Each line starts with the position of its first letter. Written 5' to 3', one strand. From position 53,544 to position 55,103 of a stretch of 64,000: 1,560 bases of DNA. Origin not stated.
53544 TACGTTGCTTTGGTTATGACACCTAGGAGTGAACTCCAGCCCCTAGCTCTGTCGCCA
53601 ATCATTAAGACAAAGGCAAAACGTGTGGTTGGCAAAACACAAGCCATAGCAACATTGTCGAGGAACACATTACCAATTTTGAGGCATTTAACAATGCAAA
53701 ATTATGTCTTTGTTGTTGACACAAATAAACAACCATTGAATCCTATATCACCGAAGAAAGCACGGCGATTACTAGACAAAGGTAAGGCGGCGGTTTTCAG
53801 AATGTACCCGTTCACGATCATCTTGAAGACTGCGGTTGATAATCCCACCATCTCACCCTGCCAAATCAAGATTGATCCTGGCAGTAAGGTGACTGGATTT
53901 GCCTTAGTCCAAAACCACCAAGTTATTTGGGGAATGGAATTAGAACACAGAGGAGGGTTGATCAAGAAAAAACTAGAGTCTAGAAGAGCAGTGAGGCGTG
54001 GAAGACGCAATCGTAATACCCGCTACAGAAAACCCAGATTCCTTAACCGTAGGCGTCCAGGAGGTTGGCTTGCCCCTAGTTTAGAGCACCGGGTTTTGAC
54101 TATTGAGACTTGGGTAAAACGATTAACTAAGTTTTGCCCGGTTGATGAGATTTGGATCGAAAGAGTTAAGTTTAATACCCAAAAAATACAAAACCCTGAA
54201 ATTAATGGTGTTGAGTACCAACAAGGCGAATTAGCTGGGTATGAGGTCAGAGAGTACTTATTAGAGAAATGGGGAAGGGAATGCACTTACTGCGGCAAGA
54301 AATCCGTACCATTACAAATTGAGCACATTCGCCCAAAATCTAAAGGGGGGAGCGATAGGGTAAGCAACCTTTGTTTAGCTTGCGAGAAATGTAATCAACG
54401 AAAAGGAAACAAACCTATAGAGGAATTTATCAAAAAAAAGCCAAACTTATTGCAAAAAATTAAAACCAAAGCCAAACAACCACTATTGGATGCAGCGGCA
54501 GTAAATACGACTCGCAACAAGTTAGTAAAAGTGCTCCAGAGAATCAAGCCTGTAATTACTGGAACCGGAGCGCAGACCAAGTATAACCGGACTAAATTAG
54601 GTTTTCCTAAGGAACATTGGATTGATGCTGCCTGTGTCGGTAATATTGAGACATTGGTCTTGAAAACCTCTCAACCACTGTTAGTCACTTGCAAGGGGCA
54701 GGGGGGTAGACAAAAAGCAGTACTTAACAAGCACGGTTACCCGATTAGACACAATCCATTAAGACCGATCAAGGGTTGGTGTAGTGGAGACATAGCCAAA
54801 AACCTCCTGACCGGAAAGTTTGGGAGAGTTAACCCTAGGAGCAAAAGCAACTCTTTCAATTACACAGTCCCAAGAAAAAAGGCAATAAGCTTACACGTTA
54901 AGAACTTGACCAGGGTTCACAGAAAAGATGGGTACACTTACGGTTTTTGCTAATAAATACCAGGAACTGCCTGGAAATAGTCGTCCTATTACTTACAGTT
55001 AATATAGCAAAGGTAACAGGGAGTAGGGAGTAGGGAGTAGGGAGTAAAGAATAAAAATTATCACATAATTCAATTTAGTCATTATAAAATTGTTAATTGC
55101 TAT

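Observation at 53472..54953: Intact IscB (OMEGA) RNA-guided nuclease with a candidate upstream omega-RNA, embedded in chromosomal STRR-rich DNA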

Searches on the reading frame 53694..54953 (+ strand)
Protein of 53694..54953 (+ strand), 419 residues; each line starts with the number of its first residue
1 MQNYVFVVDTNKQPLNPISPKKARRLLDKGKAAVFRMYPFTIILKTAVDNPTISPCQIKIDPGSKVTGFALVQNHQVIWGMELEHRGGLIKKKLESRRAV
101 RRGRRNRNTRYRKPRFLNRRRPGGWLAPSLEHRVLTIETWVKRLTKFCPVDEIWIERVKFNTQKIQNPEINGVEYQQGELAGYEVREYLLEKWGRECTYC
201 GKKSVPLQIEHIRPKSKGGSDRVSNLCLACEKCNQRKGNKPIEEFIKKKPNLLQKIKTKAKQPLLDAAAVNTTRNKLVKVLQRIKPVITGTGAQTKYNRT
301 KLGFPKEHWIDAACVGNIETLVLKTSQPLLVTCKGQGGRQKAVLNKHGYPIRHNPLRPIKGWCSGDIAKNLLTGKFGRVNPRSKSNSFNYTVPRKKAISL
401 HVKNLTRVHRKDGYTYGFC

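Call 3: search_protein_families(library=pfam, proteins=[window:53694-54953:+], max_evalue=0.01)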
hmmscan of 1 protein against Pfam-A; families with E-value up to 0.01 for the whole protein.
window:53694-54953:+ (419 aa): 4 families
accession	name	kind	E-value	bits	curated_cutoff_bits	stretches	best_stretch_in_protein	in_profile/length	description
PF14239.11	RRXRR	-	3.7e-74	248.8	25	1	5-178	1-174/174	RRXRR protein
PF01844.29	HNH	-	5.5e-14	52.5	21.4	1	197-240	1-47/47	HNH endonuclease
PF14279.12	HNH_5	-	2.9e-13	50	27.5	1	197-248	1-54/56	HNH endonuclease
PF13395.12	HNH_4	-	7e-07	29.6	22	1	207-240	18-51/54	HNH endonuclease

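Call 8: search_solved_structures(query=window:53694-54953:+, show_alignments=2)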
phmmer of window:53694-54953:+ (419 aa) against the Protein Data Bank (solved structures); distinct sequences matched with E-value up to 0.001: 17.
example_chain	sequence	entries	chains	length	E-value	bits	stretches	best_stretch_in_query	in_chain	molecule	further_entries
9k30_A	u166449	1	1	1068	1.8e-44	155.4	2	117-316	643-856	TbaIscB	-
11hr_A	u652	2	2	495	5e-27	97.9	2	107-316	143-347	IscB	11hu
11hx_A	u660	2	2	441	5.7e-27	97.7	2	108-316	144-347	IscB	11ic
9k2z_A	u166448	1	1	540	1.1e-26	96.8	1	3-317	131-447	HfmIscB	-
7xht_A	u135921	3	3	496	7e-26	94.1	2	108-316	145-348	OgeuIscB | IscB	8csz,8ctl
7utn_D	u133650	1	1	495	1.1e-25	93.4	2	108-316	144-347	IscB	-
9liq_A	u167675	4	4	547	1.3e-23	86.6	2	108-317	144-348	Iscb | Iscb+Twin-Strep-tag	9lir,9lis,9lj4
9nvu_P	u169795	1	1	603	2.9e-18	69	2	127-316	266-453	OrufIscB-REC-swap 49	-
8dmb_P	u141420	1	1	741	2.5e-17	65.9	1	6-169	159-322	Ubiquitin-like protein SMT3,IsrB protein,monomeric superfolder Green Fluorescent Protein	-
9k31_A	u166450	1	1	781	3.8e-14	55.4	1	120-326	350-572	YnpsCas9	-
8w2s_A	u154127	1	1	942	1.2e-13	53.8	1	125-273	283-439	HNH nuclease domain-containing protein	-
8zq9_B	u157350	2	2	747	3.7e-12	48.9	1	125-273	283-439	a protein | HNH nuclease domain-containing protein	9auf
8w2z_A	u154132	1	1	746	5.5e-12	48.3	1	125-273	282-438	HNH nuclease domain-containing protein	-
9lgi_A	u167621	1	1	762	1.4e-11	47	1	126-273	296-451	HNH nuclease domain-containing protein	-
9k32_A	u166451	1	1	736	4.2e-11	45.4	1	122-268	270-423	HNH nuclease domain-containing protein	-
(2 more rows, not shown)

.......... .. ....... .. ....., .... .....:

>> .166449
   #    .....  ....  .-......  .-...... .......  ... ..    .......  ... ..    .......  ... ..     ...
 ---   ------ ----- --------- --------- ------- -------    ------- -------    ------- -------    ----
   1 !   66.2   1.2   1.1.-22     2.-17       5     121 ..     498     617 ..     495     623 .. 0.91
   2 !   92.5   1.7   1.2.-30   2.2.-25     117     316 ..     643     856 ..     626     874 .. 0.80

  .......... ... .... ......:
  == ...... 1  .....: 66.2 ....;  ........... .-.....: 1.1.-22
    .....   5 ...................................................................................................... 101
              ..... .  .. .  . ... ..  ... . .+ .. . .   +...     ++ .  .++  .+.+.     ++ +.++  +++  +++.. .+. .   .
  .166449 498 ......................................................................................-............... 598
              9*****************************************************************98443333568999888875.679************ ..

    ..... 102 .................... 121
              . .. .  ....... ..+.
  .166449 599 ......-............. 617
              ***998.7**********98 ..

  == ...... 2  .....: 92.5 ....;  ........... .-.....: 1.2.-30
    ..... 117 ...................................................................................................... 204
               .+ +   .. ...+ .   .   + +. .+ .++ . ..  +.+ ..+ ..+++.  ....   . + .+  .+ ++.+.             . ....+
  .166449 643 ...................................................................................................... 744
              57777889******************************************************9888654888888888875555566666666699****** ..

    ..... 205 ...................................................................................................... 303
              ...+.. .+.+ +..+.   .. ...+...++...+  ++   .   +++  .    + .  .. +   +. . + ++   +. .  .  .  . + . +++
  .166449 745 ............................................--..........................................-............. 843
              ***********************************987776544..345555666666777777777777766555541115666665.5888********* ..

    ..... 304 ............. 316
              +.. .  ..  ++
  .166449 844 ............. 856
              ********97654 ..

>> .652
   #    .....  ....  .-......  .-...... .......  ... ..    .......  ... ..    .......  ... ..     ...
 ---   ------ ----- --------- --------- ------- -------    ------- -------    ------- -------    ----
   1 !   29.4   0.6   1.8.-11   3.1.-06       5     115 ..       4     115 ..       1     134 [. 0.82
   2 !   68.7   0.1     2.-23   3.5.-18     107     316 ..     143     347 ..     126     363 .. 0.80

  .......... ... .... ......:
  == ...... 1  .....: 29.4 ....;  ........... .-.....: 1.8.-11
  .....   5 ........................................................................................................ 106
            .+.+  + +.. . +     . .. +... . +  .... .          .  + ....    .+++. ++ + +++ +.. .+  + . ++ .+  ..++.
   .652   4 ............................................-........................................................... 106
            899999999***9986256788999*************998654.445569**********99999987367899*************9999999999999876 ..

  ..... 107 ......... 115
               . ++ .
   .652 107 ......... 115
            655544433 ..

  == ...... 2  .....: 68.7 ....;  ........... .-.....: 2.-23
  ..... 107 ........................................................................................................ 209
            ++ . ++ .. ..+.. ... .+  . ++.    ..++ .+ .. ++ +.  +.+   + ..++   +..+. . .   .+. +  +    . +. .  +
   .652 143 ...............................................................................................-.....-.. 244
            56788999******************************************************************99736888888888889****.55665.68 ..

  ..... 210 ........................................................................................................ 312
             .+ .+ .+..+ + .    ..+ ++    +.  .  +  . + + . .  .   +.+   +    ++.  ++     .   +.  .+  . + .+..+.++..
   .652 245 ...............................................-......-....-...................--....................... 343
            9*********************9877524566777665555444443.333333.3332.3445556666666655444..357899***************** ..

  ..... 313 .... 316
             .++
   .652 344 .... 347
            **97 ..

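Call 12: find_related_loci(query=window:53694-54953:+, collection=genome_contigs, flank=3000)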
Query window:53694-54953:+ (419 aa) in genome_contigs; peptide patterns used: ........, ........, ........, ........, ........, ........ (x = any residue, [..] = any of these).
125 stretches matched a pattern; 22 encode a relative of the query (tblastn E <= 1e-3); 22 distinct loci.
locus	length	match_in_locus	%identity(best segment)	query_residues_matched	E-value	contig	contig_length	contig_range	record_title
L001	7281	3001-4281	87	1-419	0e+0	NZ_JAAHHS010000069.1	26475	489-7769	MAG: Moorena sp. SIO3H5 3H5_NODE_69, whole genome shotgun sequence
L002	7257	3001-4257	88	1-419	0e+0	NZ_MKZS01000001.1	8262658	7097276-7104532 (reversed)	Moorena bouillonii PNG strain PNG5-198 Ga0081470_101, whole genome shotgun sequence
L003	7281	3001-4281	85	1-419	0e+0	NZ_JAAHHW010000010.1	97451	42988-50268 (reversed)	MAG: Moorena sp. SIO3I8 3I8_NODE_10, whole genome shotgun sequence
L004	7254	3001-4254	78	1-418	0e+0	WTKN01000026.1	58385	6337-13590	MAG: Moorena sp. SS36440bin_2 NODE_27_length_58385_cov_31.996914, whole genome shotgun sequence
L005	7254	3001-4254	78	1-418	0e+0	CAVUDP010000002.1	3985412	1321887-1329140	MAG: uncultured cyanobacterium isolate MFD03250.bin.1.115 genome assembly, contig: contig_2441, whole genome shotgun seq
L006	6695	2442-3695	84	1-419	0e+0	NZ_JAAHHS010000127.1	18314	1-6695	MAG: Moorena sp. SIO3H5 3H5_NODE_127, whole genome shotgun sequence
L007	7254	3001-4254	81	1-419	0e+0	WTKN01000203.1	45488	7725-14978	MAG: Moorena sp. SS36440bin_2 NODE_53_length_45488_cov_33.208901, whole genome shotgun sequence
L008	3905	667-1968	79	1-419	0e+0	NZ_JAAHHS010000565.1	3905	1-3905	MAG: Moorena sp. SIO3H5 3H5_NODE_565, whole genome shotgun sequence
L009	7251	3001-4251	75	1-418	0e+0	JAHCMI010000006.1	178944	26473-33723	MAG: Rivularia sp. MS3 metaspades-bin-3_5, whole genome shotgun sequence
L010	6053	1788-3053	74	1-418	0e+0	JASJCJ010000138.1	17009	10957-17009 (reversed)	MAG: Calothrix sp. MO_167.B12 MO_167.c_2110, whole genome shotgun sequence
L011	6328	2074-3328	77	1-418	7e-176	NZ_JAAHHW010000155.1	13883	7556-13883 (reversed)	MAG: Moorena sp. SIO3I8 3I8_NODE_155, whole genome shotgun sequence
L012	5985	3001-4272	63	1-418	8e-173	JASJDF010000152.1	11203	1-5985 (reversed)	MAG: Xenococcaceae cyanobacterium MO_188.B19 MO_188.c_6742, whole genome shotgun sequence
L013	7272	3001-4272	63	1-418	2e-167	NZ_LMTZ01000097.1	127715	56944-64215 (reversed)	Mastigocoleus testarum BC008 Contig-30, whole genome shotgun sequence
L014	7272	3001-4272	63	1-418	2e-167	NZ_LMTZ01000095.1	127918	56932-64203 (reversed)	Mastigocoleus testarum BC008 Contig-29, whole genome shotgun sequence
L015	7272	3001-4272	60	1-418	1e-152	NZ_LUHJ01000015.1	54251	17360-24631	Anabaena sp. 4-3 contig017, whole genome shotgun sequence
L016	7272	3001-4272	59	1-418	1e-148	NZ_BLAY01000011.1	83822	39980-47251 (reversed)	Microseira wollei NIES-4236 sequence011, whole genome shotgun sequence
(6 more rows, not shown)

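Call 16: find_encoding_contigs(protein=window:53694-54953:+, flank=6000, max_places=6)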
Protein window:53694-54953:+ (419 aa): no gene with exactly this product is on record in the collection.

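Call 42: search_solved_structures(query=A6, show_alignments=0, max_evalue=0.001)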
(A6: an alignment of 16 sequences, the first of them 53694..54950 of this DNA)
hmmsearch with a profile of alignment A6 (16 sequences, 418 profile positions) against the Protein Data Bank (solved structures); distinct sequences matched with E-value up to 0.001: 16.
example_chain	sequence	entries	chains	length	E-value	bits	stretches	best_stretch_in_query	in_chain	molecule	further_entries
9k30_A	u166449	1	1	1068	9.2e-60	205.8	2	116-315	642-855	TbaIscB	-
9k2z_A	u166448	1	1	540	7.6e-36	127.1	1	3-374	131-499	HfmIscB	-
11hx_A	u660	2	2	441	3.5e-32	115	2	109-316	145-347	IscB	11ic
11hr_A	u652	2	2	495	6.7e-32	114.1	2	108-316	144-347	IscB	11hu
7xht_A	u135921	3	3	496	2.4e-30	108.9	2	109-316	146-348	OgeuIscB | IscB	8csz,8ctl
7utn_D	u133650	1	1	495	5.4e-30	107.8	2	109-316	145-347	IscB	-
9liq_A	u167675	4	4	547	2e-28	102.6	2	109-340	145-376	Iscb | Iscb+Twin-Strep-tag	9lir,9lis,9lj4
9nvu_P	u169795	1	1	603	2.4e-26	95.8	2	114-316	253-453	OrufIscB-REC-swap 49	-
9k31_A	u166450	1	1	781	1.6e-20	76.6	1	117-324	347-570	YnpsCas9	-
8dmb_P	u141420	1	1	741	1.3e-18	70.3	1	6-169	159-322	Ubiquitin-like protein SMT3,IsrB protein,monomeric superfolder Green Fluorescent Protein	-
9lgi_A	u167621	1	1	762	6.5e-17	64.7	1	116-272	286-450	HNH nuclease domain-containing protein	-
8zq9_B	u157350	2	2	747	8.7e-17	64.3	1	117-273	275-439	a protein | HNH nuclease domain-containing protein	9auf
8w2z_A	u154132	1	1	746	2e-16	63.1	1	117-273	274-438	HNH nuclease domain-containing protein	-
9k32_A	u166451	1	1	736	9e-15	57.6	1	114-268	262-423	HNH nuclease domain-containing protein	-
8d2k_A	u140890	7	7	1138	4e-10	42.3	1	185-250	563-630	CRISPR-associated endonuclease, Csn1 family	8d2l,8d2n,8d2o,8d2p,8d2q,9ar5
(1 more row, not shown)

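Call 45: find_homologous_proteins(query=window:53694-54950:+, max_evalue=1e-20)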
Query window:53694-54950:+ (419 aa): 8000 proteins with E <= 1e-20 among 8000 candidates; the best 120 are listed.
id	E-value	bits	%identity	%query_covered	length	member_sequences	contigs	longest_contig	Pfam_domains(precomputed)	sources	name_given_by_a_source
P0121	2.1e-287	971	100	100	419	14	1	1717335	PF13395.13,PF01844.30,PF14279.13,PF14239.12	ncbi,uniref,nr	ncbi:MAG: HNH endonuclease [Moorea sp. SIOASIH]|uniref:RNA-guided endonuclease IscB n=1 Tax=Moorena 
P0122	2.7e-264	894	90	100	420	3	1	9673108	PF13395.13,PF01844.30,PF14279.13,PF14239.12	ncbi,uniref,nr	ncbi:HNH endonuclease [Moorena producens PAL-8-15-08-1]|uniref:HNH endonuclease n=1 Tax=Moorena prod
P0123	7.2e-259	877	89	100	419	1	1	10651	PF13395.13,PF01844.30,PF14279.13,PF14239.12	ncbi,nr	ncbi:MAG: HNH endonuclease [Moorea sp. SIO3G5]|nr:HNH endonuclease [Moorena sp. SIO3G5]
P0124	2.7e-258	875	88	100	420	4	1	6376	PF13395.13,PF01844.30,PF14279.13,PF14239.12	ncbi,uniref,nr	ncbi:RNA-guided endonuclease IscB [Moorena sp. SIO4G3]|uniref:RNA-guided endonuclease IscB n=1 Tax=M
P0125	3.2e-258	874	88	100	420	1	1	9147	PF13395.13,PF01844.30,PF14279.13,PF14239.12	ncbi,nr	ncbi:MAG: HNH endonuclease [Moorea sp. SIO2I5]|nr:HNH endonuclease [Moorena sp. SIO2I5]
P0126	4.7e-257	871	88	100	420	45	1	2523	PF13395.13,PF01844.30,PF14279.13,PF14239.12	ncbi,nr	ncbi:MAG: HNH endonuclease [Moorea sp. SIO2I5]|nr:HNH endonuclease [Moorena sp. SIO2I5]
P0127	5.2e-257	870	88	100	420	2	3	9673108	PF13395.13,PF01844.30,PF14279.13,PF14239.12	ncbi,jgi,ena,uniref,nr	ncbi:HNH endonuclease [Moorena producens PAL-8-15-08-1]|uniref:HNH endonuclease n=1 Tax=Moorena prod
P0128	8.3e-257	870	88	100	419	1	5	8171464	PF13395.13,PF01844.30,PF14279.13,PF14239.12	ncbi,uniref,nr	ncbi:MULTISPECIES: RNA-guided endonuclease IscB [Moorena]|uniref:Restriction endonuclease n=1 Tax=Mo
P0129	1.5e-256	869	88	100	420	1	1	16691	PF13395.13,PF01844.30,PF14279.13,PF14239.12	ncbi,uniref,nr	ncbi:RNA-guided endonuclease IscB [Moorena sp. SIO4G3]|uniref:RNA-guided endonuclease IscB n=1 Tax=M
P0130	1.7e-256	869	88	100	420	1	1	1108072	PF13395.13,PF01844.30,PF14279.13,PF14239.12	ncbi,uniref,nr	ncbi:MAG: HNH endonuclease [Moorea sp. SIOASIH]|uniref:RNA-guided endonuclease IscB n=1 Tax=Moorena 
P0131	1.9e-255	865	88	100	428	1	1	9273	PF01844.30,PF14279.13,PF14239.12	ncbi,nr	ncbi:MAG: HNH endonuclease [Moorea sp. SIO3G5]|nr:HNH endonuclease [Moorena sp. SIO3G5]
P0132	1.3e-253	859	86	100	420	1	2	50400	PF13395.13,PF01844.30,PF14279.13,PF14239.12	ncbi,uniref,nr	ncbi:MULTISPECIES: RNA-guided endonuclease IscB [unclassified Moorena]|uniref:RNA-guided endonucleas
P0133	6.4e-253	857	87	100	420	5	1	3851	PF13395.13,PF01844.30,PF14279.13,PF14239.12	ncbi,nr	ncbi:MAG: HNH endonuclease [Moorea sp. SIO3G5]|nr:HNH endonuclease [Moorena sp. SIO3G5]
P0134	3.1e-252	855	87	100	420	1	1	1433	PF13395.13,PF01844.30,PF14279.13,PF14239.12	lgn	-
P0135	1.5e-251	853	87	100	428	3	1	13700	PF13395.13,PF01844.30,PF14279.13,PF14239.12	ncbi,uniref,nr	ncbi:RNA-guided endonuclease IscB [Moorena sp. SIO4G3]|uniref:RNA-guided endonuclease IscB n=1 Tax=M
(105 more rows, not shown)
